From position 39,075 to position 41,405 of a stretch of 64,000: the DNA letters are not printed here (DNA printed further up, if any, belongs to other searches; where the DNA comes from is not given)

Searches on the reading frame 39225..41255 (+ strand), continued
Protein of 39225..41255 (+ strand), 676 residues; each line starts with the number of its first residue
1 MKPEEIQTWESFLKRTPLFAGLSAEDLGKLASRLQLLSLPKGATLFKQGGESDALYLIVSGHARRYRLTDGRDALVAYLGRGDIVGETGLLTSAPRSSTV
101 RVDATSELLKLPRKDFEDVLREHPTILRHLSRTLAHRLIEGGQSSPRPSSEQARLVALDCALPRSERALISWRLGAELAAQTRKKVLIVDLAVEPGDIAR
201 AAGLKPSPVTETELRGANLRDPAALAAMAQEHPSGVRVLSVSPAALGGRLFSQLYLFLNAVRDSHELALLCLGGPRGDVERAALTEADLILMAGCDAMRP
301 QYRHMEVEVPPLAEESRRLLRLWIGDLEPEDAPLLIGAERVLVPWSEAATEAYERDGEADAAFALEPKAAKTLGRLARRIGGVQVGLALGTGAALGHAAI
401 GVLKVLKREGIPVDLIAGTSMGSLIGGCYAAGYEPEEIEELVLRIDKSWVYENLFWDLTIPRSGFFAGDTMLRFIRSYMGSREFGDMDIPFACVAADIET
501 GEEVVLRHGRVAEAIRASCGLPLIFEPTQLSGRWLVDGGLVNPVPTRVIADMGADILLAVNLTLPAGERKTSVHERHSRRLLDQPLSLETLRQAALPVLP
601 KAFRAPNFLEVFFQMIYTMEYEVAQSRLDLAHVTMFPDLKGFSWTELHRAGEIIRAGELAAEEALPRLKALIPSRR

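Call 10: find_homologous_proteins(query=window:39225-41252:+, max_evalue=1e-10)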
Query window:39225-41252:+ (676 aa): 444 proteins with E <= 1e-10 among 8000 candidates; the best 120 are listed.
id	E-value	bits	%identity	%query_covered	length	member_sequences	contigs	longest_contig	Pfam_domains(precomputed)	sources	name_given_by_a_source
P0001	0.0e+0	1409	94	100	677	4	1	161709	PF00027.36,PF01734.28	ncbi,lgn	-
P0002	0.0e+0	1383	91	100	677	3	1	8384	PF00027.36,PF01734.28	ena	-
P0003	0.0e+0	1361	90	100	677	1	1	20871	PF00027.36,PF01734.28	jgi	-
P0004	0.0e+0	1361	90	100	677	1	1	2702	PF00027.36,PF01734.28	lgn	-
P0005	0.0e+0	1359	90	100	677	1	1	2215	PF00027.36,PF01734.28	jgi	jgi:NTE family protein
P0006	0.0e+0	1356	90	100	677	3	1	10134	PF00027.36,PF01734.28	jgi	jgi:NTE family protein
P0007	0.0e+0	1350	88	100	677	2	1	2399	PF00027.36,PF01734.28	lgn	-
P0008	0.0e+0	1349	88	100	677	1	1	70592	PF00027.36,PF01734.28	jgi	-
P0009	0.0e+0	1349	88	100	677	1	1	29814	PF00027.36,PF01734.28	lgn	-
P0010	0.0e+0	1348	90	100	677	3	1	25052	PF00027.36,PF01734.28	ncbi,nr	ncbi:MAG: patatin-like phospholipase family protein [Elusimicrobia bacterium]|nr:patatin-like phosph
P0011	0.0e+0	1345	89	100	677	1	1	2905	PF00027.36,PF01734.28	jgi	jgi:NTE family protein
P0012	0.0e+0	1345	89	100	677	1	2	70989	PF00027.36,PF01734.28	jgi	-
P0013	0.0e+0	1344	88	100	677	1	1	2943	PF00027.36,PF01734.28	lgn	-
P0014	0.0e+0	1343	89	100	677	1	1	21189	PF00027.36,PF01734.28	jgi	-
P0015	0.0e+0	1339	88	100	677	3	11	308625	PF00027.36,PF01734.28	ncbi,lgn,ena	-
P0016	0.0e+0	1339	89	100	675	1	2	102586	PF00027.36,PF01734.28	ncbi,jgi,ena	-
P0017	0.0e+0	1338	88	100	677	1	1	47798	PF00027.36,PF01734.28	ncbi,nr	ncbi:MAG: patatin-like phospholipase family protein [Elusimicrobia bacterium]|nr:patatin-like phosph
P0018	0.0e+0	1336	87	100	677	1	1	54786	PF00027.36,PF01734.28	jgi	-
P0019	0.0e+0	1334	88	100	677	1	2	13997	PF00027.36,PF01734.28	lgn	-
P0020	0.0e+0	1333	88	100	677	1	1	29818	PF00027.36,PF01734.28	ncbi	-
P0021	0.0e+0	1327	87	100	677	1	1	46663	PF00027.36,PF01734.28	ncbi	-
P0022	0.0e+0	1327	87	100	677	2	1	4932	PF00027.36,PF01734.28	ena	-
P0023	0.0e+0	1327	88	100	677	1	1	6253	PF00027.36,PF01734.28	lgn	-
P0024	0.0e+0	1325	88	100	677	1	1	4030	PF00027.36,PF01734.28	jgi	-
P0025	0.0e+0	1323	88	100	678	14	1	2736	PF00027.36,PF01734.28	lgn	-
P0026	0.0e+0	1321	87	100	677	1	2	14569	PF00027.36,PF01734.28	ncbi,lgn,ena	-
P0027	0.0e+0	1319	87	100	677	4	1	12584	PF00027.36,PF01734.28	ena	-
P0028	0.0e+0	1308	87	100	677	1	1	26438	PF00027.36,PF01734.28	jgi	-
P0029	0.0e+0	1305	86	100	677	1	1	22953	PF00027.36,PF01734.28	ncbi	-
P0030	0.0e+0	1300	87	98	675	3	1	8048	PF00027.36,PF01734.28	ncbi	ncbi:MAG: patatin-like phospholipase family protein, partial [Elusimicrobiota bacterium]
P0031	0.0e+0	1279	84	100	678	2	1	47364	PF00027.36,PF01734.28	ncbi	-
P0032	0.0e+0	1268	84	100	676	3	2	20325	PF00027.36,PF01734.28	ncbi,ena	-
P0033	0.0e+0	1263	84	99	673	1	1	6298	PF00027.36,PF01734.28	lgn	-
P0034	0.0e+0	1252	83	100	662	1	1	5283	PF00027.36,PF01734.28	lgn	-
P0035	0.0e+0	1248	83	100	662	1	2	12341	PF00027.36,PF01734.28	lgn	-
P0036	0.0e+0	1235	82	100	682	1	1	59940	PF00027.36,PF01734.28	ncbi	-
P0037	0.0e+0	1221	84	96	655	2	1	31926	PF00027.36,PF01734.28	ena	-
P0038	0.0e+0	1192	79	100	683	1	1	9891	PF00027.36,PF01734.28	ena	-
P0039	0.0e+0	1148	77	100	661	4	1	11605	PF00027.36,PF01734.28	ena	-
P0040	0.0e+0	1122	75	100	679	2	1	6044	PF00027.36,PF01734.28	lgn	-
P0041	0.0e+0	1120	74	100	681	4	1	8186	PF00027.36,PF01734.28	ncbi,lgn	-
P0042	0.0e+0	1102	74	100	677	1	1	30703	PF00027.36,PF01734.28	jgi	jgi:NTE family protein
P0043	0.0e+0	1102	74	100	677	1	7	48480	PF00027.36,PF01734.28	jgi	jgi:NTE family protein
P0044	0.0e+0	1101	74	100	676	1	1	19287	PF00027.36,PF01734.28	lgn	-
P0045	0.0e+0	1096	74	100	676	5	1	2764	PF00027.36,PF01734.28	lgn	-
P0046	0.0e+0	1093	73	100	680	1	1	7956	PF00027.36,PF01734.28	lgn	-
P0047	0.0e+0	1077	72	100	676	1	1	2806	PF00027.36,PF01734.28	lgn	-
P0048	0.0e+0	1062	71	100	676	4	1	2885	PF00027.36,PF01734.28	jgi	-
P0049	0.0e+0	1062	71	100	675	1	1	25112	PF00027.36,PF01734.28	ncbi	ncbi:MAG: patatin-like phospholipase family protein [Elusimicrobiota bacterium]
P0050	0.0e+0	1058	72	100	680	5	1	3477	PF00027.36,PF01734.28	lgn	-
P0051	0.0e+0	1054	71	100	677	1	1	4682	PF00027.36,PF01734.28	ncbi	ncbi:MAG: patatin-like phospholipase family protein [Elusimicrobiota bacterium]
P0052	0.0e+0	1053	71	100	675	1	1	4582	PF00027.36,PF01734.28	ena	-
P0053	0.0e+0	1041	71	100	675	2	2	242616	PF00027.36,PF01734.28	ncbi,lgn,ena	-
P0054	0.0e+0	1041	70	100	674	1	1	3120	PF00027.36,PF01734.28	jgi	jgi:NTE family protein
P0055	0.0e+0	1040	70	100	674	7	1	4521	PF00027.36,PF01734.28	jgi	-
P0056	0.0e+0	1040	71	100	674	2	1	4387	PF00027.36,PF01734.28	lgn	-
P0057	0.0e+0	1038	71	100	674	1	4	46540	PF00027.36,PF01734.28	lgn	-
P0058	0.0e+0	1037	70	100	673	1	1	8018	PF00027.36,PF01734.28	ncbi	-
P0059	0.0e+0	1035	70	100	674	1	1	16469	PF00027.36,PF01734.28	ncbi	ncbi:MAG: patatin-like phospholipase family protein [Elusimicrobiota bacterium]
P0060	0.0e+0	1035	70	100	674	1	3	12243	PF00027.36,PF01734.28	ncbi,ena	-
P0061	0.0e+0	1033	70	100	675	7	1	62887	PF00027.36,PF01734.28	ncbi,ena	-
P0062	0.0e+0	1032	70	100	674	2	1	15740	PF00027.36,PF01734.28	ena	-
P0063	0.0e+0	1030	69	100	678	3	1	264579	PF00027.36,PF01734.28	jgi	jgi:NTE family protein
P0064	0.0e+0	1027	68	100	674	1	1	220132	PF00027.36,PF01734.28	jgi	jgi:NTE family protein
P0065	0.0e+0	1027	70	100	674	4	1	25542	PF00027.36,PF01734.28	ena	-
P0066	0.0e+0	1022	69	100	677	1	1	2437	PF00027.36,PF01734.28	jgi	jgi:NTE family protein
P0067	0.0e+0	1018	70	100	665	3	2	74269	PF00027.36,PF01734.28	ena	-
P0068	0.0e+0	1013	70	97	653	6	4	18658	PF00027.36,PF01734.28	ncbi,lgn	-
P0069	3.2e-298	1009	69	100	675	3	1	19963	PF00027.36,PF01734.28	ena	-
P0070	5.6e-298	1008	70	97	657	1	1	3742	PF00027.36,PF01734.28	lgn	-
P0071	1.7e-297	1006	69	100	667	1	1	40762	PF00027.36,PF01734.28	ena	-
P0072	2.2e-297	1006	70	100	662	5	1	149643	PF00027.36,PF01734.28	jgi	jgi:NTE family protein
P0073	5.2e-295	998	68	100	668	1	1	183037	PF00027.36,PF01734.28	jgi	jgi:NTE family protein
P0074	7.7e-295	998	68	100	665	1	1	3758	PF00027.36,PF01734.28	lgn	-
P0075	7.9e-295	998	69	96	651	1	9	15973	PF00027.36,PF01734.28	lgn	-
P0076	8.0e-295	998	69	100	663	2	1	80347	PF00027.36,PF01734.28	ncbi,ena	-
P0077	3.7e-294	995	68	100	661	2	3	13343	PF00027.36,PF01734.28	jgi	-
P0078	8.8e-294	994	71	96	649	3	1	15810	PF00027.36,PF01734.28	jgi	jgi:NTE family protein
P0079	1.3e-293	994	69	100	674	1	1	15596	PF00027.36,PF01734.28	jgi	jgi:NTE family protein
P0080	2.8e-293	992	68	100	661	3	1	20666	PF00027.36,PF01734.28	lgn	-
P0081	2.7e-292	989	69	100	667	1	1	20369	PF00027.36,PF01734.28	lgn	-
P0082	1.9e-291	986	68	100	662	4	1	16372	PF00027.36,PF01734.28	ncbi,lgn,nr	ncbi:MAG: cyclic nucleotide-binding domain-containing protein [Elusimicrobia bacterium]|nr:cyclic nu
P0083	6.4e-290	981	66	100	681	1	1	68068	PF00027.36,PF01734.28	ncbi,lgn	-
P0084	6.2e-289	978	68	100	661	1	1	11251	PF00027.36,PF01734.28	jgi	jgi:NTE family protein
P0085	1.6e-287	973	68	100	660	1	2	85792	PF00027.36,PF01734.28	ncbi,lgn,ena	-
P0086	5.6e-283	958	67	97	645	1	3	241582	PF00027.36,PF01734.28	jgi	jgi:NTE family protein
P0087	1.3e-272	924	67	92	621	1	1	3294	PF00027.36,PF01734.28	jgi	jgi:NTE family protein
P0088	3.9e-260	883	89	64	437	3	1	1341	PF01734.28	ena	-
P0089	1.3e-256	871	59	100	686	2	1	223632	PF00027.36,PF01734.28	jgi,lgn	jgi:NTE family protein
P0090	7.5e-254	862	59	100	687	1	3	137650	PF00027.36,PF01734.28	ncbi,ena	-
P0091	9.1e-252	855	58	100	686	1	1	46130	PF00027.36,PF01734.28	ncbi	-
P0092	9.8e-252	855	57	100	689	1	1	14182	PF00027.36,PF01734.28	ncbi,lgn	-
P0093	1.4e-251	855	57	100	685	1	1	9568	PF00027.36,PF01734.28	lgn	-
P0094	1.5e-251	855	58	100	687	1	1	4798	PF00027.36,PF01734.28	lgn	-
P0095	2.5e-251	854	57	100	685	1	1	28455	PF00027.36,PF01734.28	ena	-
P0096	9.9e-251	852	58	99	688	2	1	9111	PF00027.36,PF01734.28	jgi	jgi:NTE family protein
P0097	2.6e-250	850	58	100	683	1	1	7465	PF00027.36,PF01734.28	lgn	-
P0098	2.7e-250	850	57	100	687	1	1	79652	PF00027.36,PF01734.28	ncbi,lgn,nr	ncbi:MAG: cyclic nucleotide-binding domain-containing protein [Elusimicrobia bacterium]|nr:cyclic nu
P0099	5.1e-250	849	58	100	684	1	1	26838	PF00027.36,PF01734.28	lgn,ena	-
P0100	5.1e-250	849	57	100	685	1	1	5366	PF00027.36,PF01734.28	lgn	-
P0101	6.0e-250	849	57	100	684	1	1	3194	PF00027.36,PF01734.28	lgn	-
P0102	6.7e-250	849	58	100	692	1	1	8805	PF00027.36,PF01734.28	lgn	-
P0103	1.5e-249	848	57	100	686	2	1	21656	PF00027.36,PF01734.28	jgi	jgi:NTE family protein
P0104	3.0e-249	847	57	100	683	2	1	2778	PF00027.36,PF01734.28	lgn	-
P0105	3.2e-249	847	57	100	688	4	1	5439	PF00027.36,PF01734.28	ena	-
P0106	3.3e-249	847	57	100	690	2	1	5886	PF00027.36,PF01734.28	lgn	-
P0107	8.8e-248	842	57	100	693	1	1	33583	PF00027.36,PF01734.28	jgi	jgi:NTE family protein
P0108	1.0e-247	842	56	100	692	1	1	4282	PF00027.36,PF01734.28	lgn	-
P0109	3.6e-246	837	57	100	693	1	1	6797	PF00027.36,PF01734.28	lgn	-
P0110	5.7e-246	836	55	100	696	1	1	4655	PF00027.36,PF01734.28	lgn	-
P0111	1.3e-245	835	56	100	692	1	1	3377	PF00027.36,PF01734.28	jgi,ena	jgi:NTE family protein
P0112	1.4e-245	835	56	99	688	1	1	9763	PF00027.36,PF01734.28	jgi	jgi:NTE family protein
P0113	2.9e-244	830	56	100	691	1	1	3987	PF00027.36,PF01734.28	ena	-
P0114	6.3e-244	829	56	100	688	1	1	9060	PF00027.36,PF01734.28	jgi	jgi:NTE family protein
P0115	2.8e-243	827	56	100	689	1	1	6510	PF00027.36,PF01734.28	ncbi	-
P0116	1.7e-242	825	56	100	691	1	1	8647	PF00027.36,PF01734.28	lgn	-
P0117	1.0e-241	822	56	100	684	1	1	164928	PF00027.36,PF01734.28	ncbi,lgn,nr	ncbi:MAG: cyclic nucleotide-binding domain-containing protein [Elusimicrobia bacterium]|nr:cyclic nu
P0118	1.5e-241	821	56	100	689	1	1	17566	PF00027.36,PF01734.28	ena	-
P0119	4.8e-241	820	56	100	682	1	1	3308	PF00027.36,PF01734.28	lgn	-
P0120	1.4e-233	795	55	100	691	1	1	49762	PF00027.36,PF01734.28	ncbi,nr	ncbi:MAG: patatin-like phospholipase family protein [Elusimicrobia bacterium]|nr:patatin-like phosph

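Call 24: find_related_loci(query=A1, collection=genome_contigs, flank=10000)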
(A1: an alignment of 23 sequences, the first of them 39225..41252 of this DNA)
Query A1 (676 aa) in genome_contigs; peptide patterns used: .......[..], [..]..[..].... (x = any residue, [..] = any of these).
600 stretches matched a pattern (row limit reached: there are more); 194 encode a relative of the query (tblastn E <= 1e-3); the best 80 are kept; 80 distinct loci.
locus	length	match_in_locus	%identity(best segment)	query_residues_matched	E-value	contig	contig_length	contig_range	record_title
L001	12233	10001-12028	89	1-676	0e+0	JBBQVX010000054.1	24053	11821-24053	MAG: Elusimicrobiota bacterium isolate Co_metawrap_2019 Cmw_2019_k141_5443925_length_24053_cov_9.9985, whole genome shot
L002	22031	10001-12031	87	1-676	0e+0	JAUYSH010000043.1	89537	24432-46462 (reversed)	MAG: Elusimicrobiota bacterium isolate C5_metabat.bin.68 C5_k141_39634, whole genome shotgun sequence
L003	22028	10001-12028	87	1-676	0e+0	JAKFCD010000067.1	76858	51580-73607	MAG: Elusimicrobiota bacterium isolate LC012 contig-124_273, whole genome shotgun sequence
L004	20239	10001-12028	88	1-676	0e+0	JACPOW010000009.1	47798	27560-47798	MAG: Elusimicrobia bacterium isolate NC_groundwater_611_Pr5_B-0.1um_68_12 alan_book_18_scaffold_16738, whole genome shot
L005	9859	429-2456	87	1-676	0e+0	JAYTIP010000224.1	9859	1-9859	MAG: Elusimicrobiota bacterium isolate GFS_2774 GFS_2774_223, whole genome shotgun sequence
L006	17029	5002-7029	87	1-676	0e+0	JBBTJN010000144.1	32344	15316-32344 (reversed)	MAG: Elusimicrobiota bacterium isolate H52-bin097_1 H52_bin097_1_000000000144, whole genome shotgun sequence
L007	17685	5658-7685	88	1-676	0e+0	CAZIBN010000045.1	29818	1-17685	MAG TPA_asm: uncultured Elusimicrobia sp. isolate binchicken_co186_163 genome assembly, contig: NODE_1651_length_29818_c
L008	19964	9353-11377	84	1-676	0e+0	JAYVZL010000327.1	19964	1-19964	MAG: Elusimicrobiota bacterium isolate GL90_UP_concoct_198 GL90_UP_concoct_198_326, whole genome shotgun sequence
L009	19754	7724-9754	83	1-676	0e+0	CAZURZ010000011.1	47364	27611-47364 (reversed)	MAG TPA_asm: uncultured Elusimicrobia sp. isolate SRP287453_co1_212 genome assembly, contig: NODE_1123_length_47364_cov_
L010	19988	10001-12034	82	2-674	0e+0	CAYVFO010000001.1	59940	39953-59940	MAG TPA_asm: uncultured Elusimicrobia sp. isolate SRP124282_co12_75 genome assembly, contig: NODE_7_length_59940_cov_9.3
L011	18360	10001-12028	87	1-676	0e+0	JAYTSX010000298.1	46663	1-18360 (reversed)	MAG: Elusimicrobiota bacterium isolate GFS_5282 GFS_5282_297, whole genome shotgun sequence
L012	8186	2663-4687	74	1-673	0e+0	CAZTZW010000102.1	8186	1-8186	MAG TPA_asm: uncultured Elusimicrobia sp. isolate SRP302895_co1_139 genome assembly, contig: NODE_18020_length_8186_cov_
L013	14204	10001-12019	71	1-676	0e+0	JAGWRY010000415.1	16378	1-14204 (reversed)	MAG: Elusimicrobia bacterium isolate REEB337 k141_4184633, whole genome shotgun sequence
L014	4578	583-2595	70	1-676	0e+0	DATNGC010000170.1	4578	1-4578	MAG TPA_asm: Elusimicrobiota bacterium isolate SMAG_U11311 k141_555135, whole genome shotgun sequence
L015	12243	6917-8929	70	1-676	0e+0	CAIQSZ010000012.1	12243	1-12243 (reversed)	MAG: uncultured Elusimicrobia bacterium isolate I2_bin-066 genome assembly, contig: bin-066:012/493, whole genome shotgu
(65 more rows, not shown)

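Call 25: predict_structure(alignment_id=A1)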
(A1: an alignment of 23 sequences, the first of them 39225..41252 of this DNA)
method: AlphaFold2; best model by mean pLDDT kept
length: 676 residues; sequences in the alignment: 23
mean_pLDDT: 69.9   pTM: 0.59
mean pLDDT of the five models: 69.9, 69.3, 65.3, 59.2, 55.9
residues with pLDDT >= 90: 112; 70-90: 285; 50-70: 111; < 50: 168
segments of 3 or more residues with pLDDT < 50: 1-6, 136-151, 332-338, 452-545, 564-580, 598-600, 602-611, 622-628
pLDDT, mean of each block of 10 residues (from residue 1): 55 78 83 90 87 87 78 70 74 77 88 86 75 50 31 82 93 93 89 92 92 85 87 93 74 78 90 83 89 90 86 76 74 48 85 86 88 86 76 71 91 71 65 79 68 42 38 47 37 34 33 37 30 32 49 72 47 40 54 53 47 50 48 78 66 90 90 73
secondary structure, 60 per line:
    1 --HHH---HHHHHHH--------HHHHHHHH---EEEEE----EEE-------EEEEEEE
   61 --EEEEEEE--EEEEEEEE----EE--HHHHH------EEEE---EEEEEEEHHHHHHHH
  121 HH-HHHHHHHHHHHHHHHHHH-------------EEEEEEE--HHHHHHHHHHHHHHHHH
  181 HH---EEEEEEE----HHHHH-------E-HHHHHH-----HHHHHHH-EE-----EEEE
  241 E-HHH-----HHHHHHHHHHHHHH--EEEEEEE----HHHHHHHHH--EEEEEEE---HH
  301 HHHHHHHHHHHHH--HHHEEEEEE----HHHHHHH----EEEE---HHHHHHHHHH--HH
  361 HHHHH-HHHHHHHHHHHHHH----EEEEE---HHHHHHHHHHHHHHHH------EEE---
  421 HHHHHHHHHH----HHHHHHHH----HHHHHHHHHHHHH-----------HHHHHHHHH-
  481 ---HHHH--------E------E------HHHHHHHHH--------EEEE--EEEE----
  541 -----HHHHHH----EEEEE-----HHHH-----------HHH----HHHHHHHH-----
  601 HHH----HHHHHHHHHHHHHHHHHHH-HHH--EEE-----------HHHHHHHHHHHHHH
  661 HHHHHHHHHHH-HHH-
elements in order (helices of 4 or more, strands of 3 or more residues): H9-15 H24-31 E35-39 E44-46 E54-60 E63-69 E72-79 H88-92 E99-102 E106-112 H113-122 H124-141 E155-161 H164-182 E186-192 H197-201 H211-216 H222-228 E237-241 H251-264 E267-273 H278-286 E289-295 H299-313 E319-324 H329-335 E340-343 H347-356 H359-365 H367-380 E385-389 H393-408 E415-417 H421-430 H435-442 H447-459 H471-479 H484-487 H510-518 E527-530 E533-536 H546-551 E556-560 H566-569 H588-595 H608-626 E633-635 H647-671
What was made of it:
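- The full-length model has a low-confidence linker at 136-151, and helix 367-380 runs straight into the first patatin strand (call 25). The patatin part of the full-length model is poorly predicted (residues 452-545, pLDDT below 50; call 25), and no inter-domain confidence is available, so the autoinhibition geometry is a guess.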
